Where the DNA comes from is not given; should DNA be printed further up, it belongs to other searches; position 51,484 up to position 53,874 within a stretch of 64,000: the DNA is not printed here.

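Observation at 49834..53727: Giant lipoprotein fusing a PelA-type deacetylase module to a PelB-like TPR + porin export scaffold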

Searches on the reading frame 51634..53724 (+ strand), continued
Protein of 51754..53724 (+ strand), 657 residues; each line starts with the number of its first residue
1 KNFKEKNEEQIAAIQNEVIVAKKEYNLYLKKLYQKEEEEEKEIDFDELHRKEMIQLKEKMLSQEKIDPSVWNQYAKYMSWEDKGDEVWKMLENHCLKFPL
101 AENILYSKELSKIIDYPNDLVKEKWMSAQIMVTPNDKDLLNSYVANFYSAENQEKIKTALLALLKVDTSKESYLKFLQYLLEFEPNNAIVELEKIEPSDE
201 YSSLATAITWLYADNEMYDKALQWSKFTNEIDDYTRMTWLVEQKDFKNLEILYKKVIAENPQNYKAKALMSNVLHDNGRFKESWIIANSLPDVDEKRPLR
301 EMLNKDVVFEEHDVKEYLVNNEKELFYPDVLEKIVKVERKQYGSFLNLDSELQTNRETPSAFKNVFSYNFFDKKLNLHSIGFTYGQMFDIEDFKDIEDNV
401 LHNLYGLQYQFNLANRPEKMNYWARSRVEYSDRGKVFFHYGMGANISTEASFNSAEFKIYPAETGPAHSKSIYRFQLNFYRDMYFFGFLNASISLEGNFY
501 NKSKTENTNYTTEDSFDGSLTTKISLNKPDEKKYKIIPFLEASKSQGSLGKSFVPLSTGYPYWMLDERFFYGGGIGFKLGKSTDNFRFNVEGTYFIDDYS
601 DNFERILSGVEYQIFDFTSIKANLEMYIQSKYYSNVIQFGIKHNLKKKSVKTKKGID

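Call 56: find_encoding_contigs(protein=P0295, flank=10000, max_places=2)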
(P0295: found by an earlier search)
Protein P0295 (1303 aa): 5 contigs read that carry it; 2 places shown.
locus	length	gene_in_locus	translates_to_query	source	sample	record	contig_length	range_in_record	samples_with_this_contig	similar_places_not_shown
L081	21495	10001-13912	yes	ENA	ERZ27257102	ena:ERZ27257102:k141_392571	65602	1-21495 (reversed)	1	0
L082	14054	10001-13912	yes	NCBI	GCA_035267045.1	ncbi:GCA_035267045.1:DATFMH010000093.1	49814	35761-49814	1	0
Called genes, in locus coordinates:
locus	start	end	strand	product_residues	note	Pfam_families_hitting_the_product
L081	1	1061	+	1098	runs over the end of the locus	PF00072:Response_reg, PF00989:PAS, PF13426:PAS_9, PF08447:PAS_3, PF00989:PAS, PF13426:PAS_9, PF00512:HisKA, PF02518:HATPase_c, +6 more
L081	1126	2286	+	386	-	PF00072:Response_reg, PF00512:HisKA, PF02518:HATPase_c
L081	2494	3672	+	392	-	PF11997:DUF3492, PF13439:Glyco_transf_4 (faint), PF11997:DUF3492, PF00534:Glycos_transf_1 (weak)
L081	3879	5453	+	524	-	PF11997:DUF3492, PF13439:Glyco_transf_4, PF00534:Glycos_transf_1, PF13692:Glyco_trans_1_4, PF13524:Glyco_trans_1_2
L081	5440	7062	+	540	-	-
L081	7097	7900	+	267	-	PF03537:Glyco_hydro_114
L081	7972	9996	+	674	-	-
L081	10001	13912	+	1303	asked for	PF09960:DUF2194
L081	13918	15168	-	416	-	PF01966:HD (weak), PF19276:HD_assoc_2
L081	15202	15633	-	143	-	PF20791:Acyl-ACP_TE_C (faint), PF13279:4HBT_2, PF03061:4HBT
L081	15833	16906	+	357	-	PF05343:Peptidase_M42, PF02127:Peptidase_M18 (faint), PF01546:Peptidase_M20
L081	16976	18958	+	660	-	PF01433:Peptidase_M1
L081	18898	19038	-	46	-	-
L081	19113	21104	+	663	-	PF01433:Peptidase_M1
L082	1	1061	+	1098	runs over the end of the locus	PF00072:Response_reg, PF00989:PAS, PF13426:PAS_9, PF08447:PAS_3, PF00989:PAS, PF13426:PAS_9, PF00512:HisKA, PF02518:HATPase_c, +6 more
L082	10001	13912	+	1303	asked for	PF09960:DUF2194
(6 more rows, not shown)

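Call 82: search_protein_families(library=pfam, proteins=[L081:5440-7059:+, L081:7972-9993:+], max_evalue=0.001)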
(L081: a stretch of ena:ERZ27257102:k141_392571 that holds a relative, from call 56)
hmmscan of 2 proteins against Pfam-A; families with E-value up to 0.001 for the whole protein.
L081:5440-7059:+ (540 aa): 0 families

L081:7972-9993:+ (674 aa): 0 families
